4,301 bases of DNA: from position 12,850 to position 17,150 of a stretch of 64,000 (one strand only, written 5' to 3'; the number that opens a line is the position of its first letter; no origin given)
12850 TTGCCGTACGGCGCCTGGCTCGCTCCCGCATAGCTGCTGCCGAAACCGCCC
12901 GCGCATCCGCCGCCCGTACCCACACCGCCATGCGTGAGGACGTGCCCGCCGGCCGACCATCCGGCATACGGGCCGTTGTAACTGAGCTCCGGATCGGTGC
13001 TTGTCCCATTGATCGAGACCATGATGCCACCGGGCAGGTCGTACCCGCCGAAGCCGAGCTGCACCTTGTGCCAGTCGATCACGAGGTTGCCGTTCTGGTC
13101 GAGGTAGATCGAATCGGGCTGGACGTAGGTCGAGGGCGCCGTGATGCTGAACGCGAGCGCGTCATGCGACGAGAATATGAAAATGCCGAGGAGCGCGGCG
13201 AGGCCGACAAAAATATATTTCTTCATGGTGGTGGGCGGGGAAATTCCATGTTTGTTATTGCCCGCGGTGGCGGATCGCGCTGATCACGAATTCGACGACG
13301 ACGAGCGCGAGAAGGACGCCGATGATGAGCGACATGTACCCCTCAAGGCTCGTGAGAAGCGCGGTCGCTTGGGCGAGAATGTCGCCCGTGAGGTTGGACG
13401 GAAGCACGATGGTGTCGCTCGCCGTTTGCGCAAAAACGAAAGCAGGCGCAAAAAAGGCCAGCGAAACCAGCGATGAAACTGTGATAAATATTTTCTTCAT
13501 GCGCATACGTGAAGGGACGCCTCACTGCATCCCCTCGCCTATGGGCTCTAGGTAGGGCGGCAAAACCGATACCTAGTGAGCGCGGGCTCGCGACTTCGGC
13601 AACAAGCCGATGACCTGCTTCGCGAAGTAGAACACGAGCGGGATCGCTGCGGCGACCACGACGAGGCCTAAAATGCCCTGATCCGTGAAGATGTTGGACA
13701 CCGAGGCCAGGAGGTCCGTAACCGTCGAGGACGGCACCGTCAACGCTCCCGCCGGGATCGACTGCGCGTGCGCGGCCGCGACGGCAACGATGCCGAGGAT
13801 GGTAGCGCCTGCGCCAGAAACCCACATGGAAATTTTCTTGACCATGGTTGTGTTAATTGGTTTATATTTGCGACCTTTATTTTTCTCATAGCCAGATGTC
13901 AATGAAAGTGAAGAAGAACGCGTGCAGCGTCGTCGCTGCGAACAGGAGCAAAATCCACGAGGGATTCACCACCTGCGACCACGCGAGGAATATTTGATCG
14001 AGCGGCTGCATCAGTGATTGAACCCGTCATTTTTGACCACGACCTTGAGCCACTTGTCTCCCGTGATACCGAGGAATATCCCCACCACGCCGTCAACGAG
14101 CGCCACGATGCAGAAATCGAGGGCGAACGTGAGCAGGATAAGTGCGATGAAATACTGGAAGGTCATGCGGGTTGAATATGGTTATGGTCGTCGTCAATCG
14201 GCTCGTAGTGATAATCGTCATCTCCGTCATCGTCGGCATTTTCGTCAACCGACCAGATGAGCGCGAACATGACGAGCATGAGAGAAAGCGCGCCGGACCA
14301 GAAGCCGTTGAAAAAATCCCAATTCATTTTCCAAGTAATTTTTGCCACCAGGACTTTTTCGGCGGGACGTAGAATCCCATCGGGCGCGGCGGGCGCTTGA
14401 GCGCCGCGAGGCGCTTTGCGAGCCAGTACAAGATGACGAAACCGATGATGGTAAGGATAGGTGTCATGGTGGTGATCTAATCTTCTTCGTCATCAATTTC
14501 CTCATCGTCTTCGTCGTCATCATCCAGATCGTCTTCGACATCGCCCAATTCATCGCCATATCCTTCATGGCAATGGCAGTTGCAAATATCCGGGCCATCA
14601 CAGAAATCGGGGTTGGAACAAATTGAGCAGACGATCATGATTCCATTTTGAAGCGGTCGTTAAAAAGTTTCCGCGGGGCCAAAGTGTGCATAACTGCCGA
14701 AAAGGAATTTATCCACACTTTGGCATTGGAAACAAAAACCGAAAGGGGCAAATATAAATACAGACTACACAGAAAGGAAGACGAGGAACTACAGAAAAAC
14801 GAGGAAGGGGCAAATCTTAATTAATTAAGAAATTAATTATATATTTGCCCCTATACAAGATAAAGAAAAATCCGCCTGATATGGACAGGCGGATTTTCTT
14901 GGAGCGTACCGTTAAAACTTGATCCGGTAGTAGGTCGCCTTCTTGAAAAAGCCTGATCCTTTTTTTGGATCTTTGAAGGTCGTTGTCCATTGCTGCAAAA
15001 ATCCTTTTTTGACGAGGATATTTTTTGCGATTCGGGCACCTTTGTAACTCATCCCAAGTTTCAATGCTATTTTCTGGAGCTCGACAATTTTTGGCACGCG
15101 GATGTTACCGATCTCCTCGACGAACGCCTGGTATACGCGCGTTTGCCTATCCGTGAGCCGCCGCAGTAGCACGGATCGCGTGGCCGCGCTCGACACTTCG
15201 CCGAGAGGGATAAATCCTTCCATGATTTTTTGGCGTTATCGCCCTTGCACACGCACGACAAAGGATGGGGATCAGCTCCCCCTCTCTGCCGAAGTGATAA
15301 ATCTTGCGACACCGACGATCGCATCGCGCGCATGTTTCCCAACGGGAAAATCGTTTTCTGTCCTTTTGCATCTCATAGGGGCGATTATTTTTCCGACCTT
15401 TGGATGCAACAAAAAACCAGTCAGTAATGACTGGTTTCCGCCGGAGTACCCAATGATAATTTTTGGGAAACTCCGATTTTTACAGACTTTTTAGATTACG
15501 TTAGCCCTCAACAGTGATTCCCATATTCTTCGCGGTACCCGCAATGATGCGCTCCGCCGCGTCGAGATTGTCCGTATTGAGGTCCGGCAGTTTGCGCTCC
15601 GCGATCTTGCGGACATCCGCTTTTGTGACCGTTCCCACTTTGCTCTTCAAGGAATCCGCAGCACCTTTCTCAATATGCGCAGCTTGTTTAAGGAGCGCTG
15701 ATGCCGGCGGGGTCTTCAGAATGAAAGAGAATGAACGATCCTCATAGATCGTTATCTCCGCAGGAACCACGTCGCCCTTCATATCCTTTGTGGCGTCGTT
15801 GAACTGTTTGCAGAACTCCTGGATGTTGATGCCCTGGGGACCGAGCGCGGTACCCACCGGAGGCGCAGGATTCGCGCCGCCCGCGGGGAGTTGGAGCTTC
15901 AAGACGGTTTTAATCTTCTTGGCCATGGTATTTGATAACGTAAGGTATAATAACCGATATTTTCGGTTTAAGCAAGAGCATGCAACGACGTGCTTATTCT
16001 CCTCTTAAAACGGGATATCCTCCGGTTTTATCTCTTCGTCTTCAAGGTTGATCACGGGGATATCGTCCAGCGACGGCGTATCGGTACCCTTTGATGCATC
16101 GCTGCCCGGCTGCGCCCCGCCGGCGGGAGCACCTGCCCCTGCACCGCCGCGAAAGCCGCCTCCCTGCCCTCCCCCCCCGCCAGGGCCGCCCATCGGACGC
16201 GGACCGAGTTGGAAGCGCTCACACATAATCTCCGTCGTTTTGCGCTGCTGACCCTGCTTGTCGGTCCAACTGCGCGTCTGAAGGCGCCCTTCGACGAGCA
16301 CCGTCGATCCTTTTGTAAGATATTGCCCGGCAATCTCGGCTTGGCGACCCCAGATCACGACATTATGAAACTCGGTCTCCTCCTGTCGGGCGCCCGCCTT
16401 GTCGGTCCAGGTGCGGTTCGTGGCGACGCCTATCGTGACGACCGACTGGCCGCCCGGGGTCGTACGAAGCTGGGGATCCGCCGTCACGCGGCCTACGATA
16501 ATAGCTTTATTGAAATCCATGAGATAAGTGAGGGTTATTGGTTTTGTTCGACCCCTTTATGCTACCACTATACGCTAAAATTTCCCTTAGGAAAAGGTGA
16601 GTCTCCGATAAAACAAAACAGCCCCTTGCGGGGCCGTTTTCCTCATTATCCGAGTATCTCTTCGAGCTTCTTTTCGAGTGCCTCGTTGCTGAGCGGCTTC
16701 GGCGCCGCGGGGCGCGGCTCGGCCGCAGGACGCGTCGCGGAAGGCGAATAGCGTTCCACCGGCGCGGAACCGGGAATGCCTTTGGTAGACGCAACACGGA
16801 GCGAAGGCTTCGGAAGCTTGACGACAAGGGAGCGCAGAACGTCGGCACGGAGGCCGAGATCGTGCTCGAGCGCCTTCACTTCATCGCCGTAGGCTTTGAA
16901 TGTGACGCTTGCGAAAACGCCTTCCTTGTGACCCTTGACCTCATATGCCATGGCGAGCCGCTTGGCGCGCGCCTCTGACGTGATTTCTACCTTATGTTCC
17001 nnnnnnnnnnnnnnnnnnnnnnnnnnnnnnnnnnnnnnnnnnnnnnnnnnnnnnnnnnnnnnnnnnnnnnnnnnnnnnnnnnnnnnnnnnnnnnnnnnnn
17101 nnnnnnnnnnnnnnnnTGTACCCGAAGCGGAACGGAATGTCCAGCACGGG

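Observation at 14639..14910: AT-rich ~270-bp leader with three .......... boxes and an 11-bp perfect inverted repeat, bracketed by a terminator and the operon start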

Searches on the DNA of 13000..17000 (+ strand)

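Call 11: search_dna_similar(query=window:13000-17000:+, collection=phages, mode=distant, max_rows=20)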
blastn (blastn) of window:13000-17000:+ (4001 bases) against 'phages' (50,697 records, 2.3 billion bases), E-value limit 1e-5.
No match.

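Call 64: search_rna_families(source=window, start=14400, end=15300, threshold=evalue, max_evalue=10)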
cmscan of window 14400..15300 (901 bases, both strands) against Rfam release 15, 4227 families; matches with E-value up to 10: 23.
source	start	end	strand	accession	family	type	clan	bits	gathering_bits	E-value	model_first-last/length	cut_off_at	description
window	14792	14900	+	RF02452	ncr1575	Gene; sRNA;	-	28.1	60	0.074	1-212/212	no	Bacillus sRNA ncr1575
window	14859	14935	-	RF02064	STnc370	Gene; sRNA;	-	23.9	54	1.5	1-71/71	no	Enterobacterial sRNA STnc370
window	14823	14904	+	RF02065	STnc340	Gene; sRNA;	-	23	80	1.1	50-128/130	no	Enterobacterial sRNA STnc340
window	14842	14904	+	RF02054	STnc420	Gene; sRNA;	-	22.4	70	0.11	1-58/58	no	Salmonella enterica sRNA STnc420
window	14859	14960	-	RF01772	rnk_pseudo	Cis-reg; leader;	-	20.2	55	0.9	1-108/108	no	Pseudomonas rnk leader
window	14435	14518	+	RF01059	mir-598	Gene; miRNA;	-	19.3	69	0.45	1-80/80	no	mir-598 microRNA precursor family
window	14806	14854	+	RF03171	mir-1012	Gene; miRNA;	-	18.7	70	1.3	1-59/59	no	mir-1012 microRNA precursor family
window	14995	15031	+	RF01367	CRISPR-DR54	Gene; CRISPR;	-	18.4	39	1.1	1-37/37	no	CRISPR RNA direct repeat element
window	14946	15010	+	RF02451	ncr1241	Gene; sRNA;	-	18.4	60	2.7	1-63/63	no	Bacillus sRNA ncr1241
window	14863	14921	-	RF00106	RNAI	Gene; antisense;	-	18.1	47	1.1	1-102/102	no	RNAI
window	14808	14902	+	RF02397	sau-5971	Gene; sRNA;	-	17.7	90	2.4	1-96/96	no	Staphylococcus sRNA sau-5971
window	14812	14923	+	RF00235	Plasmid_RNAIII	Gene;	-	17.2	60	6.4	1-131/131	no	Plasmid RNAIII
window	15206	15244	+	RF01101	TLS-PK6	Cis-reg;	-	16.9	44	1.9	1-40/40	no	Pseudoknot of tRNA-like structure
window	14805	14852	+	RF03826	MIR825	Gene; miRNA;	-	16.1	160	9.8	49-104/146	no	MIR825 microRNA precursor family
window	14613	14684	+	RF02683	NiCo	Cis-reg; riboswitch;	CL00122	15.9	37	1.9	1-96/96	no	NiCo (Nickel/Cobalt) riboswitch aptamer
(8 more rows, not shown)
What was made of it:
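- The best match scores 28 bits against a 60-bit cutoff (call 64).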
